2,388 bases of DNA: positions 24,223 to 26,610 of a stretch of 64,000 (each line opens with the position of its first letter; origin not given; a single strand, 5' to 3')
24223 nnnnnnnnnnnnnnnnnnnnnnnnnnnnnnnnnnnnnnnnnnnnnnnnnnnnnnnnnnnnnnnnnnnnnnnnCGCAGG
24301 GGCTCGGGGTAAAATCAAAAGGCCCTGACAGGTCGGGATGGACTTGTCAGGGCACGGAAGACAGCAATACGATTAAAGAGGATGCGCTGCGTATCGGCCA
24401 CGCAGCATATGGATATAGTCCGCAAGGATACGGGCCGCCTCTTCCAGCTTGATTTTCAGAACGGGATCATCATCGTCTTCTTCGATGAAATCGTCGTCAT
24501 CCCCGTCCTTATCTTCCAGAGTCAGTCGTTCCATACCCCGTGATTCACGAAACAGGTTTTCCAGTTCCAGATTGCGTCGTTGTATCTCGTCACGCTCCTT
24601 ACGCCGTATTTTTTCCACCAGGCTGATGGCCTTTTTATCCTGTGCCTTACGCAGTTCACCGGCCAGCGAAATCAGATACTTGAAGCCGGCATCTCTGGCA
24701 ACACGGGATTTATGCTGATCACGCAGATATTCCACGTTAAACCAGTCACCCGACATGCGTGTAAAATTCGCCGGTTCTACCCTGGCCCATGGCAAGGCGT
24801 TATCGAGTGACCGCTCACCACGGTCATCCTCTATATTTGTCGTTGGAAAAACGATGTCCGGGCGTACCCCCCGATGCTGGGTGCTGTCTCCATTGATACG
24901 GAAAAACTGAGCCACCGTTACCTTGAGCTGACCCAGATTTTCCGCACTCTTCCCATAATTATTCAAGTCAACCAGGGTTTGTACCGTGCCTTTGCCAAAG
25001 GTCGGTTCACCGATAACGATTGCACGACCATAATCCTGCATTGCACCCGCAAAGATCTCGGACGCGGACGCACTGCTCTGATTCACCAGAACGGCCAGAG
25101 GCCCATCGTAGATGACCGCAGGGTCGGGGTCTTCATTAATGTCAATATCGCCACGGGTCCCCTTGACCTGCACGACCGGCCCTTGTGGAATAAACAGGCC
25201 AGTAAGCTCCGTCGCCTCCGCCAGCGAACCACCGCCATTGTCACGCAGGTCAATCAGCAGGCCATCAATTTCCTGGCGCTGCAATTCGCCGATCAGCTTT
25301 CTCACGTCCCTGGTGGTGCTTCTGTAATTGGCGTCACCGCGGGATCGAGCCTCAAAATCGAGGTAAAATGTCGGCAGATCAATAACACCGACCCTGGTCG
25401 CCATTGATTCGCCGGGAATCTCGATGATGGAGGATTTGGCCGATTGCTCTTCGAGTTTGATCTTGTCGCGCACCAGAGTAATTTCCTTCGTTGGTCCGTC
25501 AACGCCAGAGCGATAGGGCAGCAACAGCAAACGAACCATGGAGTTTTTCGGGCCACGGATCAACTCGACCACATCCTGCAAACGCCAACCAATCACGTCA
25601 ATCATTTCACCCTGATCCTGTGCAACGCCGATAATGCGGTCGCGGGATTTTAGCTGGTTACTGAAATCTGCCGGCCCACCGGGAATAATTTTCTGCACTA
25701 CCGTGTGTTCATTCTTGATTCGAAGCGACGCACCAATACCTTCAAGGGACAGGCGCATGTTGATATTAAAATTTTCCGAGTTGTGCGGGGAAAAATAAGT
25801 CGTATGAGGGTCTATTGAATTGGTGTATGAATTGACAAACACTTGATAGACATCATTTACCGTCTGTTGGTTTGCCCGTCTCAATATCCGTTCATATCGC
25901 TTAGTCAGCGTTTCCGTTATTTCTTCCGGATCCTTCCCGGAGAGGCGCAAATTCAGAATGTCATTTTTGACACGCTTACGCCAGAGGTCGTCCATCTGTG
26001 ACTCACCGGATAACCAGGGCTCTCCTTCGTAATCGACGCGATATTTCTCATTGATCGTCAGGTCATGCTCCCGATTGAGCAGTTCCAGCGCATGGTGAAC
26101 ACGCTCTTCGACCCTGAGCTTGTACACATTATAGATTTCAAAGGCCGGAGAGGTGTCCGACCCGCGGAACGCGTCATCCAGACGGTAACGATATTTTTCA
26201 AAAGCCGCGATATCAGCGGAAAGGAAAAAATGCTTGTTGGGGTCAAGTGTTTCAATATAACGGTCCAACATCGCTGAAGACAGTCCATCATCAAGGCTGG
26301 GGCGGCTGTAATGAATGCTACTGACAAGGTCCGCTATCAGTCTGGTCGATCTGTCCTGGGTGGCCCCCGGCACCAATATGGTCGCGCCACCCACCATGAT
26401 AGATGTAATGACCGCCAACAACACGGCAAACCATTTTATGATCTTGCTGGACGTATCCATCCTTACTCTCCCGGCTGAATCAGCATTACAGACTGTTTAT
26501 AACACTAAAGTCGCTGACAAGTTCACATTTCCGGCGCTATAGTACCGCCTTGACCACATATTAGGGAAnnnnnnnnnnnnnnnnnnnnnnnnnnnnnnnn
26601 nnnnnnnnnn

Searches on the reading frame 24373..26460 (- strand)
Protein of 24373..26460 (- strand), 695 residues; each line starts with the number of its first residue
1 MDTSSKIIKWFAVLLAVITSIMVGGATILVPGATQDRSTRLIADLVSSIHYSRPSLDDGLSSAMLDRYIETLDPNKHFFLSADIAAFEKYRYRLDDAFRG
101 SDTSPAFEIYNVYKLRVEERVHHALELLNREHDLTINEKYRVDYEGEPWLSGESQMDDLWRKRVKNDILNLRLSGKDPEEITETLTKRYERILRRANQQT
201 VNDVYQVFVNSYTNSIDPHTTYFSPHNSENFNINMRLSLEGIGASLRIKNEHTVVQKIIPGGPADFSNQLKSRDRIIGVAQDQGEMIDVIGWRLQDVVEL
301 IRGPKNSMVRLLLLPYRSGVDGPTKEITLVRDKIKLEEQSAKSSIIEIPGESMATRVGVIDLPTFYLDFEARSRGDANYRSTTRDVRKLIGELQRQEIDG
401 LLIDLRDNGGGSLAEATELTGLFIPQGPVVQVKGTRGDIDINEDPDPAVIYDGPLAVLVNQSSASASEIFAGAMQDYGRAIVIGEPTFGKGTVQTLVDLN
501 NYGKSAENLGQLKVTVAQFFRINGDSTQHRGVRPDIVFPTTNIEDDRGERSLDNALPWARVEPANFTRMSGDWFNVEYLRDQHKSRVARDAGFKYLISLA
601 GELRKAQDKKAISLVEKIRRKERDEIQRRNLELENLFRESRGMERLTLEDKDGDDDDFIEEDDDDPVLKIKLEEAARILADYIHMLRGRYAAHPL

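Call 64: search_protein_families(library=pfam, proteins=[window:24373-26460:-], max_evalue=0.00001)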
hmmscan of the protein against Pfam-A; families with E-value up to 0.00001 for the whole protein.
window:24373-26460:- (695 aa): 4 families
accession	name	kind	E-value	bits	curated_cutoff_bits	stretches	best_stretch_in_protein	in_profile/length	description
PF17804.6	TSP_NTD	-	4.2e-62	210.2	26.4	1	47-225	6-187/188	Tail specific protease N-terminal domain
PF03572.23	Peptidase_S41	-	3.6e-47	160.4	24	1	356-537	1-164/165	Peptidase family S41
PF11818.13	DUF3340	-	1.4e-28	100.4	28.6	1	546-684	5-155/155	C-terminal domain of tail specific protease (DUF3340)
PF00595.29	PDZ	-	7.4e-07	29.9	23.2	1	235-313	6-80/81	PDZ domain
